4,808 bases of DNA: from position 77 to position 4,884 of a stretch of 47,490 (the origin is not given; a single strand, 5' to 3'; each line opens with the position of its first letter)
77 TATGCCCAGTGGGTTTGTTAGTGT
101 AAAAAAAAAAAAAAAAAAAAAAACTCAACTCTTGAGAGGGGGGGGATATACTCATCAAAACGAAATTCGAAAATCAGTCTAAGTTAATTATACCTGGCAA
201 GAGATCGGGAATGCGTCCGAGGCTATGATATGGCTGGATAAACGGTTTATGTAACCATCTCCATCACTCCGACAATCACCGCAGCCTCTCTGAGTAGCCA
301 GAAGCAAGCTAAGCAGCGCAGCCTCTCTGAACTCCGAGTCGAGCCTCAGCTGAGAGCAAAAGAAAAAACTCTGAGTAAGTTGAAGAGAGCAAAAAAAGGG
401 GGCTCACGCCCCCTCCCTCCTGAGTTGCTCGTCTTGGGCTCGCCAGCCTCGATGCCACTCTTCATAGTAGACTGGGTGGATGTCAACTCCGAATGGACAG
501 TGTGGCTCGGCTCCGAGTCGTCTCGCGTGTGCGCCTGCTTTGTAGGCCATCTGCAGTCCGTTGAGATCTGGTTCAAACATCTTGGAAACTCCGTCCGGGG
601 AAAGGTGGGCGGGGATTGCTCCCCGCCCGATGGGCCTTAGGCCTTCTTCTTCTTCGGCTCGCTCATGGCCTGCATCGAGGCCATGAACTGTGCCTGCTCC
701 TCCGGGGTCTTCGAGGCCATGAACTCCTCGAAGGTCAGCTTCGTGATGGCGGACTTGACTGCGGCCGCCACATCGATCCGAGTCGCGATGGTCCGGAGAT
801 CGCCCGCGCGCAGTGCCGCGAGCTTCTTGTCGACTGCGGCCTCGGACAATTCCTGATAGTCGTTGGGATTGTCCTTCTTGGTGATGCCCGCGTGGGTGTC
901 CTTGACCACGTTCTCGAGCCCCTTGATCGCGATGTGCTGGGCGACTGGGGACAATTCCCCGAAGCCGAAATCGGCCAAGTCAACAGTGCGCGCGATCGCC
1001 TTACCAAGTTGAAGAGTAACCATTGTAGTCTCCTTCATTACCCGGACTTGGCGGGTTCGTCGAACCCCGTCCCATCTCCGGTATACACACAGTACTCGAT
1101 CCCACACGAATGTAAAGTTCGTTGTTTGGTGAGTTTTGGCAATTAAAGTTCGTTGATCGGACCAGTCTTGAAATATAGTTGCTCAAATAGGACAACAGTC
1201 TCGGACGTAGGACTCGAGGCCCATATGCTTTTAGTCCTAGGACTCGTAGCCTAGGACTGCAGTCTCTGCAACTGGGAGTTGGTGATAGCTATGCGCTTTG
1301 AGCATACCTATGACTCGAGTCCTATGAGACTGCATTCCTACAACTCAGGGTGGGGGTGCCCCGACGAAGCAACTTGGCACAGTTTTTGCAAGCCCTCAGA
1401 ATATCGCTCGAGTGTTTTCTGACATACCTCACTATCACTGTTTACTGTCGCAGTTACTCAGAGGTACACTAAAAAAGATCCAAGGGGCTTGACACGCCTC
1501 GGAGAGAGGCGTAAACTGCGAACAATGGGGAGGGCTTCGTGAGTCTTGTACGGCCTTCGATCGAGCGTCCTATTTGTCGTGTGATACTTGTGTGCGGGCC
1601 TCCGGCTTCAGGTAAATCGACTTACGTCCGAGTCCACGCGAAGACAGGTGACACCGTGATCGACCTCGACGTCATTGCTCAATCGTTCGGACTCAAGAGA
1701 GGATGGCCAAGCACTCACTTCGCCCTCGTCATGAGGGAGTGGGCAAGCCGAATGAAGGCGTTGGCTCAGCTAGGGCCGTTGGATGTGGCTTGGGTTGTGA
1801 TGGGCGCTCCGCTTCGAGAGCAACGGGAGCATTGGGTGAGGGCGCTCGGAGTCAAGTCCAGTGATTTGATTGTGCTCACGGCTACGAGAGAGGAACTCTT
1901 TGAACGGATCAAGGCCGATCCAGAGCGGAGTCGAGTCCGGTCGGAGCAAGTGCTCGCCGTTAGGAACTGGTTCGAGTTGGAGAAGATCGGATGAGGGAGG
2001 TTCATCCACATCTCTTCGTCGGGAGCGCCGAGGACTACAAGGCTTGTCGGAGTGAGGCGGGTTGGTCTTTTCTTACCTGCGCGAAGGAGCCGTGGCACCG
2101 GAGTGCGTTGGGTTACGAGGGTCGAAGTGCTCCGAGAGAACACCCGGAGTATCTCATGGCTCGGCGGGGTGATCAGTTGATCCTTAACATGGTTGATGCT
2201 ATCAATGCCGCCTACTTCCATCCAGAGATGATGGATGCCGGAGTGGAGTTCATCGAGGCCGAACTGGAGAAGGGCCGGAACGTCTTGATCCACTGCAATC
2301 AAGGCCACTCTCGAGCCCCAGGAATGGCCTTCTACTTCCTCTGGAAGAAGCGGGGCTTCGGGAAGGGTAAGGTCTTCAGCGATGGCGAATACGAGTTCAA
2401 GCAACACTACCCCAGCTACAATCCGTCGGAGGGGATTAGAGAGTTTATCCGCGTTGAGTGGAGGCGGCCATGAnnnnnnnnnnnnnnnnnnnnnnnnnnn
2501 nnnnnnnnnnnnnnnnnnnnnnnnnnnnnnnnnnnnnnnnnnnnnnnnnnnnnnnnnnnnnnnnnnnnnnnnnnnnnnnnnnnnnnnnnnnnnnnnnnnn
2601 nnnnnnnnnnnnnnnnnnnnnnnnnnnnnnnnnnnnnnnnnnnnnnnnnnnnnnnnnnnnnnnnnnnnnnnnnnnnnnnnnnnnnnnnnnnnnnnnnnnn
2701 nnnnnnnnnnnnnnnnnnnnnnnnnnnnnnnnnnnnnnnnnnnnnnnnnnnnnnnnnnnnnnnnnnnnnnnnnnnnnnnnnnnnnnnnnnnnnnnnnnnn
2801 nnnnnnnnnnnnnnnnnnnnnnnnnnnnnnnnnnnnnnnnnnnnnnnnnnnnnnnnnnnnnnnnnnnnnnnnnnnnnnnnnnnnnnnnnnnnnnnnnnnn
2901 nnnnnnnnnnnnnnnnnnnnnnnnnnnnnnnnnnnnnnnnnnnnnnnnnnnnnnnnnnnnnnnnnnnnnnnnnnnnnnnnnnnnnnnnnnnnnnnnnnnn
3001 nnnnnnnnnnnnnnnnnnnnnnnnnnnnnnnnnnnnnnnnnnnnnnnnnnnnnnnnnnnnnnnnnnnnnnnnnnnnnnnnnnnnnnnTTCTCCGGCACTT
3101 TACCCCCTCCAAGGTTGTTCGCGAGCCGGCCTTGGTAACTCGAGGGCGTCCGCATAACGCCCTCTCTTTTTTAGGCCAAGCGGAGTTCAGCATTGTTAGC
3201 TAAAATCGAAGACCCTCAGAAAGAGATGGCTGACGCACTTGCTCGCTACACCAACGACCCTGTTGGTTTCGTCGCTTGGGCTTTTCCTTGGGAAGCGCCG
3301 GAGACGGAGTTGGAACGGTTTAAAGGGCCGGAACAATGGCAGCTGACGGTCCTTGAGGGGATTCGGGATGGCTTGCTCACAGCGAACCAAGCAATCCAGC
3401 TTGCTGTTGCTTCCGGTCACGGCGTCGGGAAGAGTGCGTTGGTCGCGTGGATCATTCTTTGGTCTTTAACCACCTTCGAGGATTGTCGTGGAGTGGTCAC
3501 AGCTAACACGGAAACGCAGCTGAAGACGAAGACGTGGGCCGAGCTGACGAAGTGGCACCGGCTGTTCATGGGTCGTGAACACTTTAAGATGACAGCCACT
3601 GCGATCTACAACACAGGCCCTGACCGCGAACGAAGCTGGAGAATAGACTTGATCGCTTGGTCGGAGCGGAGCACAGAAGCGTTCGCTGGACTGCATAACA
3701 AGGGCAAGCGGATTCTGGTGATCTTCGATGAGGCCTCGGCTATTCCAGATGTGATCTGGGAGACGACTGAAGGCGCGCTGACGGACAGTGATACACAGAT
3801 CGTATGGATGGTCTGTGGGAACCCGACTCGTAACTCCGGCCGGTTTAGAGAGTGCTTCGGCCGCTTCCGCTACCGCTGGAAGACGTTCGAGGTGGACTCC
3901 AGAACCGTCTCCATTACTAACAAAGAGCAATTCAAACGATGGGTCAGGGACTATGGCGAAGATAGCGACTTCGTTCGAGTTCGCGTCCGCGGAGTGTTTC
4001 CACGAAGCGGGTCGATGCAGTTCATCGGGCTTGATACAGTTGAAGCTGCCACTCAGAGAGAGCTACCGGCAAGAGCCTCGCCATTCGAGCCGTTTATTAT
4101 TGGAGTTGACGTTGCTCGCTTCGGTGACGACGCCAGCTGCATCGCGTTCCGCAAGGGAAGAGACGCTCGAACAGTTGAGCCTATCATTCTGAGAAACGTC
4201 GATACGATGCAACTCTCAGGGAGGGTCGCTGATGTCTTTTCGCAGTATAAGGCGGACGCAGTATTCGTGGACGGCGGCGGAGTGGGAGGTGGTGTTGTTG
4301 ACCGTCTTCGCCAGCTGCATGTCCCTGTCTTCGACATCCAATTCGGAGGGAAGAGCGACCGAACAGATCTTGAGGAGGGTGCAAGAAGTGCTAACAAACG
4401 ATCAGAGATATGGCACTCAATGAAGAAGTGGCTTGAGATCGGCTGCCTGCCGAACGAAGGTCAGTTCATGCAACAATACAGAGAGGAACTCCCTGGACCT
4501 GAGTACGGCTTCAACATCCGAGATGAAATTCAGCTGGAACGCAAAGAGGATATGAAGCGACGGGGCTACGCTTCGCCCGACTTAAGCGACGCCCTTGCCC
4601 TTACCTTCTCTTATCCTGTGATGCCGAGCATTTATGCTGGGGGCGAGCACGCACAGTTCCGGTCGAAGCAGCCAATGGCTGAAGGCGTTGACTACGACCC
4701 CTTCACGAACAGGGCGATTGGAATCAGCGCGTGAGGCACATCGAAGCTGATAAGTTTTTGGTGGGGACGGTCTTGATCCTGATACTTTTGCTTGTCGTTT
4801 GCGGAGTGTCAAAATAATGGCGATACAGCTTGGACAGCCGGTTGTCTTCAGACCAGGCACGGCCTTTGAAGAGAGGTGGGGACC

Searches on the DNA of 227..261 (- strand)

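Call 55: build_rna_model(alignment_id=A2, structure=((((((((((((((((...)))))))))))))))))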
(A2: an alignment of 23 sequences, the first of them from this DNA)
Model R1 built from alignment A2 (23 sequences, 35 columns); structure: as given.
model positions 35; base pairs 16; branch points 0; effective number of sequences 23; information 1.104 bits per position. Calibrated on 0.2 Mb of random sequence (short: E-values are rough).
structure used (alignment columns):
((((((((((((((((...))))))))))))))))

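Call 56: search_with_rna_model(model_id=R1, sources=[window, L185, L187, L188, L189, L190, L191, L192, L193, L194, L195, L196, L197, L198, L199, L175, L176, L178, L179, L160, L004, L006, L002, L003], max_evalue=1)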
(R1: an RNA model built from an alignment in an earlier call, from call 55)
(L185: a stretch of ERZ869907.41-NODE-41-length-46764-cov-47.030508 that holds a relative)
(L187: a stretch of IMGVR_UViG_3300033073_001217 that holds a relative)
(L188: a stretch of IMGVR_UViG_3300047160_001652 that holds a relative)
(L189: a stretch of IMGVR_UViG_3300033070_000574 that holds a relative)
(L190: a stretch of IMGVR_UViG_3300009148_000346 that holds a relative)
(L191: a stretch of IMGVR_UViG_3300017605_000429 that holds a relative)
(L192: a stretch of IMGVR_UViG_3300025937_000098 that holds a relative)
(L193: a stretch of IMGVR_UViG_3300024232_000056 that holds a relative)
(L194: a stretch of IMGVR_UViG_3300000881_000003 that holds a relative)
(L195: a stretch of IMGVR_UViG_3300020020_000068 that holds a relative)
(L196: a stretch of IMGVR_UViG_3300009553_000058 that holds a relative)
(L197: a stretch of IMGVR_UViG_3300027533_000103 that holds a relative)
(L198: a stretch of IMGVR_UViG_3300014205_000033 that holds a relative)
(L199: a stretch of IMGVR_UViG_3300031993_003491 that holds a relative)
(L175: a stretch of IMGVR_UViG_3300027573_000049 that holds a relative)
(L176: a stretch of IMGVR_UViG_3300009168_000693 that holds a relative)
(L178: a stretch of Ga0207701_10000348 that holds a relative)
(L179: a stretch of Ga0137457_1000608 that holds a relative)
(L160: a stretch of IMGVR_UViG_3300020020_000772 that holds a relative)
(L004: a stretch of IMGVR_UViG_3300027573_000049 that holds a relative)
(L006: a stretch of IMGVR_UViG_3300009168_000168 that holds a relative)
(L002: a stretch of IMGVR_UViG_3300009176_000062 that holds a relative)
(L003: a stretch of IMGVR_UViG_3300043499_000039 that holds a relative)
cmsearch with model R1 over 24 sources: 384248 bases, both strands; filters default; matches with E-value up to 1: 55.
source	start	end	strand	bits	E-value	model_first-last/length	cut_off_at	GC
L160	5287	5321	+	51.7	9.7e-11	1-35/35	no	0.43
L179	1445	1479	+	49.8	3.3e-10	1-35/35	no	0.34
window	45979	46013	-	49.6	3.7e-10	1-35/35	no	0.4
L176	1424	1458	+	48.7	6.3e-10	1-35/35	no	0.31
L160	6734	6768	+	48.7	6.3e-10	1-35/35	no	0.31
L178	2379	2413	+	47.6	1.3e-09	1-35/35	no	0.43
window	227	261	-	47.2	1.7e-09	1-35/35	no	0.4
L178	4301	4335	+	46.1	3.3e-09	1-35/35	no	0.4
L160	5287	5321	-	45.5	4.8e-09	1-35/35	no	0.43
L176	1424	1458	-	45.4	5.4e-09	1-35/35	no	0.31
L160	6734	6768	-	45.4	5.4e-09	1-35/35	no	0.31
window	13765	13799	+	45.2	5.9e-09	1-35/35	no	0.43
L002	11050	11084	+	45.2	5.9e-09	1-35/35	no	0.43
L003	11050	11084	+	45.2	5.9e-09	1-35/35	no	0.43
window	13765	13799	-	44.6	8.4e-09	1-35/35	no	0.43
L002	11050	11084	-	44.6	8.4e-09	1-35/35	no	0.43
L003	11050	11084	-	44.6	8.4e-09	1-35/35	no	0.43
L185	13700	13734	+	44.2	1.1e-08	1-35/35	no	0.46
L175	3283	3317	+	44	1.3e-08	1-35/35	no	0.34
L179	1445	1479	-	43.6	1.6e-08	1-35/35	no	0.34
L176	6969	7003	+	43.3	1.9e-08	1-35/35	no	0.37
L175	9922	9956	+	43.1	2.2e-08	1-35/35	no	0.31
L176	16910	16944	+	42.9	2.5e-08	1-35/35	no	0.37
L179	7372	7406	+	42.9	2.5e-08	1-35/35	no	0.34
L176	16910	16944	-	42.3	3.7e-08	1-35/35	no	0.37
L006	3586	3620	+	42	4.4e-08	1-35/35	no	0.4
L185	13700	13734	-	41.4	6.7e-08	1-35/35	no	0.46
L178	4301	4335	-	41.3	7e-08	1-35/35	no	0.4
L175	1793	1827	+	41.2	7.3e-08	1-35/35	no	0.34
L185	3175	3209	+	39.7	1.9e-07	1-35/35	no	0.43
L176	6969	7003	-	38.2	5e-07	1-35/35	no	0.37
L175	9922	9956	-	38.2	5.1e-07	1-35/35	no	0.31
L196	6536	6569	+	38.2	5.2e-07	1-35/35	no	0.44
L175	3283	3317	-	37.7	7.1e-07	1-35/35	no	0.34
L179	7372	7406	-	36.9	1.1e-06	1-35/35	no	0.34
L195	4045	4079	+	36.5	1.4e-06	1-35/35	no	0.6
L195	14217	14251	+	34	7e-06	1-35/35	no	0.6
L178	2379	2413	-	32.9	1.4e-05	1-35/35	no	0.43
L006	3586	3620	-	31.1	4.5e-05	1-35/35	no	0.4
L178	9939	9969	-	29.9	9.6e-05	1-35/35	no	0.39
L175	1793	1827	-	29.6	0.00012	1-35/35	no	0.34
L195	14217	14251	-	28.6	0.00021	1-35/35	no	0.6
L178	9939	9969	+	27.6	0.00042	1-35/35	no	0.39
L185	3175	3209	-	26.5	0.00084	1-35/35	no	0.43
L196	6536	6569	-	25.2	0.0019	1-35/35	no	0.44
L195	4045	4079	-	19.5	0.071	1-35/35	no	0.6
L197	2718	2747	-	18.3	0.15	1-35/35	no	0.57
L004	3659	3689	+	18.3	0.15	1-35/35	no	0.32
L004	3659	3689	-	16.5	0.48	1-35/35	no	0.32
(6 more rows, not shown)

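Call 59: search_with_rna_model(model_id=R1, sources=[L217, L218, L219, L220, L221, L222, L223, L224, L225, L226, L227, L228, L229, L230, L231, L232, L233, L234, L235, L236, L237, L238, L239, L240, L241, L242, L243, L244, L245, L246, L247, L248, L249, L250, L251, L252, L253, L254, L255, L256, L257, L258, L259, L260, L261, L262, L263, L264, L265, L266, L267, L268, L269, L270, L271, L272, L273, L274, L275, L276, L277, L278, L279, L280, L281, L282, L283, L284, L285, L286, L287, L288, L289, L290, L291, L292], max_evalue=1)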
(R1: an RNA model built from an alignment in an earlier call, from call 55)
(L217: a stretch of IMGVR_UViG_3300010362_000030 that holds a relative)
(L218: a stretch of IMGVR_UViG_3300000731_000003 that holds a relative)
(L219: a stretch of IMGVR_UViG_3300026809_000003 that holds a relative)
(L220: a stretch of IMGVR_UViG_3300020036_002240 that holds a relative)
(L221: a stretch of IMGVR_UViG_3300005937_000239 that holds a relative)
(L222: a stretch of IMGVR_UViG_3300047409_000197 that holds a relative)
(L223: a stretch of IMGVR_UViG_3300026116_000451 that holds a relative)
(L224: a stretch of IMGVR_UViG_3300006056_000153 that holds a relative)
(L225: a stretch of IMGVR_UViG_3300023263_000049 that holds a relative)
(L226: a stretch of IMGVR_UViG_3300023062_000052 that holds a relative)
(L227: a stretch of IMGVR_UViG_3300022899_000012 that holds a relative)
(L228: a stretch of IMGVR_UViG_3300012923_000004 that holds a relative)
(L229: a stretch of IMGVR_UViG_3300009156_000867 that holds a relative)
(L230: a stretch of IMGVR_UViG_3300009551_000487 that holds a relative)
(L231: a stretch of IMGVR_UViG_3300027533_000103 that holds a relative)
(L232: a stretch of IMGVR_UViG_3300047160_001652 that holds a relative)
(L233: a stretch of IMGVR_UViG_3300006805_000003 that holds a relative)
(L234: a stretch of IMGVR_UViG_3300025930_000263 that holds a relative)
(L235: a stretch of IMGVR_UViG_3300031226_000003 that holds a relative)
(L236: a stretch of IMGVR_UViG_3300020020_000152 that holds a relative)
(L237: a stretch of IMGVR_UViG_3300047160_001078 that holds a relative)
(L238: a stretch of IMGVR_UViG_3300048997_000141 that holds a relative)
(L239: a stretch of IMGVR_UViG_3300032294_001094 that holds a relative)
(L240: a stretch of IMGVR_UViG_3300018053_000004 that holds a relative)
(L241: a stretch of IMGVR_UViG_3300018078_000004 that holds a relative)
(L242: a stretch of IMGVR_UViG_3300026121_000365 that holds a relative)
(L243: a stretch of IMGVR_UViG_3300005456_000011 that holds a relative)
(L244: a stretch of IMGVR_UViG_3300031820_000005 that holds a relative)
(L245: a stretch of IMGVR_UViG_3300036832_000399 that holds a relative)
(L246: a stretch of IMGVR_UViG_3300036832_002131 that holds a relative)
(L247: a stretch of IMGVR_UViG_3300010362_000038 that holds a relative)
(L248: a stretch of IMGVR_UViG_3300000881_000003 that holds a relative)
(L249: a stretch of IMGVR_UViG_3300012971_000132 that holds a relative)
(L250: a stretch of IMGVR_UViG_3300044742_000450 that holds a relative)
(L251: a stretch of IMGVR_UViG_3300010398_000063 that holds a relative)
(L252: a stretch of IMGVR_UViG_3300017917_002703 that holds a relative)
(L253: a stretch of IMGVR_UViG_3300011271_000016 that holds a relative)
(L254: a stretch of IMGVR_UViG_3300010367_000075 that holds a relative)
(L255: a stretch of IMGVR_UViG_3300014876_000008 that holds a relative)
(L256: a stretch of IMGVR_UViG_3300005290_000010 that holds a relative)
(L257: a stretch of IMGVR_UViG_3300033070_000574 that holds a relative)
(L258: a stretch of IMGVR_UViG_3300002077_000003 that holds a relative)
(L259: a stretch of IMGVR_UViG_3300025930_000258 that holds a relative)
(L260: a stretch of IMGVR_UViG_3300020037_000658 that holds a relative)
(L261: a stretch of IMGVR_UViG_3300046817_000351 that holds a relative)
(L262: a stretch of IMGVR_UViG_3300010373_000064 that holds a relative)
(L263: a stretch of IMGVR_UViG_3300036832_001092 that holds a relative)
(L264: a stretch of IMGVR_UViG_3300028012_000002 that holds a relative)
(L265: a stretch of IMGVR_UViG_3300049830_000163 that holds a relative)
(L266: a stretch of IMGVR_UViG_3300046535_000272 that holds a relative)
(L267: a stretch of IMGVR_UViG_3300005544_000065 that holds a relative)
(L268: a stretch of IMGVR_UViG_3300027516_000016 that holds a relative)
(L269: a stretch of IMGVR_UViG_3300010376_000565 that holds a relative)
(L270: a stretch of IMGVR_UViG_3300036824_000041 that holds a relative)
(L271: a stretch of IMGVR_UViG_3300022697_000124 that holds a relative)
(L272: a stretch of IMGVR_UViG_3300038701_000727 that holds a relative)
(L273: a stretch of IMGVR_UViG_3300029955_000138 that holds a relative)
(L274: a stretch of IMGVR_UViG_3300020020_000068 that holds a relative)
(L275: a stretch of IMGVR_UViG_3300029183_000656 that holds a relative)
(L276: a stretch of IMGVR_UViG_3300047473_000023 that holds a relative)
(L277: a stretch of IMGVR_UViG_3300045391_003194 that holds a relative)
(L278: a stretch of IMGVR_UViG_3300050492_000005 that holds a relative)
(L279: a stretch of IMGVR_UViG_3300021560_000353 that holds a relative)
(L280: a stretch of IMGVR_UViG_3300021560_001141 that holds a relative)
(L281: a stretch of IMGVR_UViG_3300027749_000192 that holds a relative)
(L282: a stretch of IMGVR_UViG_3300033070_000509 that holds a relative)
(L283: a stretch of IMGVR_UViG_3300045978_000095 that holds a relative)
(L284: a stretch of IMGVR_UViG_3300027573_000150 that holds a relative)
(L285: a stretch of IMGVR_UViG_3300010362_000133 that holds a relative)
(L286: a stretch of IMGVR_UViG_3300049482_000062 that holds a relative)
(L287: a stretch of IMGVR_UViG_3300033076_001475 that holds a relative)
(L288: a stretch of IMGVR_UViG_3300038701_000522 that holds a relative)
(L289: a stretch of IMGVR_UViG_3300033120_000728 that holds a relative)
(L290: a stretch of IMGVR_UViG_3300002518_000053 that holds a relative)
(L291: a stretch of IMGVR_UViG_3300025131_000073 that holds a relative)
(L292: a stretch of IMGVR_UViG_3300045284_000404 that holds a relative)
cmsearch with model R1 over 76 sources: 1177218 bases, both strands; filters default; matches with E-value up to 1: 16.
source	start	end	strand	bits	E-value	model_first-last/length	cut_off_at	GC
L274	6253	6287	+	36.5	4.4e-06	1-35/35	no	0.6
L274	16425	16459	+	34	2.1e-05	1-35/35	no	0.6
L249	4453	4487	-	29.1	0.00048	1-35/35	no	0.51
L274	16425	16459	-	28.6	0.00065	1-35/35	no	0.6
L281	61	95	-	24.3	0.01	1-35/35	no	0.57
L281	61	95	+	24.2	0.011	1-35/35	no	0.57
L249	4453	4487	+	24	0.013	1-35/35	no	0.51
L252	1945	1979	+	22.5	0.031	1-35/35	no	0.46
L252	1945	1979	-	22.5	0.032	1-35/35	no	0.46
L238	1596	1630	-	21.5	0.059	1-35/35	no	0.46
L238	1596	1630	+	20.6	0.1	1-35/35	no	0.46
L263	2662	2696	+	19.7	0.19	1-35/35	no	0.57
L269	12941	12975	+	18.5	0.4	1-35/35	no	0.49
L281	7678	7712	-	17.9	0.58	1-35/35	no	0.54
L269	12941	12975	-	17.4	0.83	1-35/35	no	0.49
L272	11944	11978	+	17.3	0.89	1-35/35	no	0.43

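Call 72: search_with_rna_model(model_id=R1, source=window, filters=off, max_evalue=10)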
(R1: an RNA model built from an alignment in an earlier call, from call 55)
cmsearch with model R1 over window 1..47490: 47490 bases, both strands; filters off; matches with E-value up to 10: 19.
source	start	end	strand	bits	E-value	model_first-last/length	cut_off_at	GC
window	45979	46013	-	49.6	4.5e-11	1-35/35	no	0.4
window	227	261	-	47.2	2.1e-10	1-35/35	no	0.4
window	13765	13799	+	45.2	7.2e-10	1-35/35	no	0.43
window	13765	13799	-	44.7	1e-09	1-35/35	no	0.43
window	28903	28937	+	44.1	1.5e-09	1-35/35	no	0.43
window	45979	46013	+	42.7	3.6e-09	1-35/35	no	0.4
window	227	261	+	34.5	6.3e-07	1-35/35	no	0.4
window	39909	39939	+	29.9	1.2e-05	1-35/35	no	0.39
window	28903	28937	-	29.3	1.7e-05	1-35/35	no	0.43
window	39909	39939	-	27.6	5.1e-05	1-35/35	no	0.39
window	20719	20743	-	15.4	0.12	1-35/35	no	0.48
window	20719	20743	+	10.8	2.2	1-35/35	no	0.48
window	32235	32267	-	9.8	4.1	1-35/35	no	0.55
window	14830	14852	+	9.7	4.2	7-29/35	no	0.35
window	32242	32260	+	9.6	4.6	9-27/35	no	0.58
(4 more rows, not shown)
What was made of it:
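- Checked: The next best site scores 15.4 bits, E = 0.12 (call 72).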

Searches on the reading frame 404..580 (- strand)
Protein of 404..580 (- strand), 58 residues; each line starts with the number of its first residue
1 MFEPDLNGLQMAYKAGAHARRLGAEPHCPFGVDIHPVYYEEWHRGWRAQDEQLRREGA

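Call 63: search_protein_families(library=pfam, proteins=[window:404-580:-], max_evalue=0.05)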
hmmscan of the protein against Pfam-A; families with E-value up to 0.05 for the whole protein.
window:404-580:- (58 aa): 1 family
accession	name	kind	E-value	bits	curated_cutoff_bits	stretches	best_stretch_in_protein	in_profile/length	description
PF04957.18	RMF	-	0.0091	16.5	27.9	1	9-51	9-50/53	Ribosome modulation factor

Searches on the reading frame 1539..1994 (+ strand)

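Call 62: search_protein_families(library=pfam, proteins=[window:1539-1994:+], max_evalue=0.05)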
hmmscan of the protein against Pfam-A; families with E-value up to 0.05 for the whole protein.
window:1539-1994:+ (151 aa): 7 families
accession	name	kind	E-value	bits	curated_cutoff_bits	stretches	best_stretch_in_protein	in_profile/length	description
PF13671.12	AAA_33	-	5.2e-10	40.2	27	1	15-146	1-141/143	AAA domain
PF13238.12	AAA_18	-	9.4e-08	33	29.4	1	16-132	1-116/128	AAA domain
PF13207.12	AAA_17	-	0.0042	17.8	27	0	20-134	2-129/136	AAA domain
PF01121.26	CoaE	-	0.0099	16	27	1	17-49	4-36/180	Dephospho-CoA kinase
PF03215.21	Rad17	-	0.01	16.2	23.8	1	8-36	40-68/186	Rad17 P-loop domain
PF13191.12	AAA_16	-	0.019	15.9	32.6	0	10-34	21-45/167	AAA ATPase domain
PF07065.19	D123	-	0.048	13.2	24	0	80-148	99-164/300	D123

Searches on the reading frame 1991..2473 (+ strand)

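Call 62: search_protein_families(library=pfam, proteins=[window:1991-2473:+], max_evalue=0.05)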
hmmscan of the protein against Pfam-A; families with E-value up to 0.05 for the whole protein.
window:1991-2473:+ (160 aa): 4 families
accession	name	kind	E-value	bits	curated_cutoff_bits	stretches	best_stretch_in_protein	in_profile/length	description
PF00782.25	DSPc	-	5.8e-07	29.8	33.5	1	81-123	59-101/133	Dual specificity phosphatase, catalytic domain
PF22784.1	PTP-SAK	-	0.0027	18.2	27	1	76-124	68-115/153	Swiss Army Knife protein, DSP-PTPase phosphatase domain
PF22785.1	Tc-R-P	-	0.033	15.2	27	1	81-118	65-103/106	Polymorphic toxin system, DSP-PTPase phosphatase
PF04179.17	Init_tRNA_PT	-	0.046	14.4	22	0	84-120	24-62/114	Rit1 DUSP-like domain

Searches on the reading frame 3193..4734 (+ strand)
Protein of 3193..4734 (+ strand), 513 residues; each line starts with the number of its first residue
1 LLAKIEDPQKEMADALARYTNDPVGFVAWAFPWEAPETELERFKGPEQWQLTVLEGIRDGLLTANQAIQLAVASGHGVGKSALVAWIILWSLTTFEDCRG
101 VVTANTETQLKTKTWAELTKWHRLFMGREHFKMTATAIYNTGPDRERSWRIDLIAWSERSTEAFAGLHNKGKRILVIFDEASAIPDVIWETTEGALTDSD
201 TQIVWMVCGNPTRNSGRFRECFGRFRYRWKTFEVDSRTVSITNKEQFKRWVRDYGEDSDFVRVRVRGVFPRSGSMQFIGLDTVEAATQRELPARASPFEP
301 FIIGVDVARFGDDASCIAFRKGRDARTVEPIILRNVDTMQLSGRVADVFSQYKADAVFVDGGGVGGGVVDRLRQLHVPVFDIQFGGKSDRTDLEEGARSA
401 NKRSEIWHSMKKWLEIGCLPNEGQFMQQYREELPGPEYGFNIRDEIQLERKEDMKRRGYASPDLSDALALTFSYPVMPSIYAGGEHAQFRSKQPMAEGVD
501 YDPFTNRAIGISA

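Call 10: search_protein_families(library=phrogs, proteins=[window:3193-4734:+])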
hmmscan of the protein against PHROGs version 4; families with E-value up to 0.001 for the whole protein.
window:3193-4734:+ (513 aa): 4 families
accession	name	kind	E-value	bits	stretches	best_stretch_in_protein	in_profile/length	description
phrog_5902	-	unknown function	4.3e-71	241.1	1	18-345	4-328/359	-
phrog_2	-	head and packaging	8.7e-43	148.1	1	22-483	253-597/807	terminase large subunit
phrog_20197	-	unknown function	6e-06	27.2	1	66-140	48-127/158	-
phrog_5909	-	head and packaging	0.00015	22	1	297-386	104-197/285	terminase large subunit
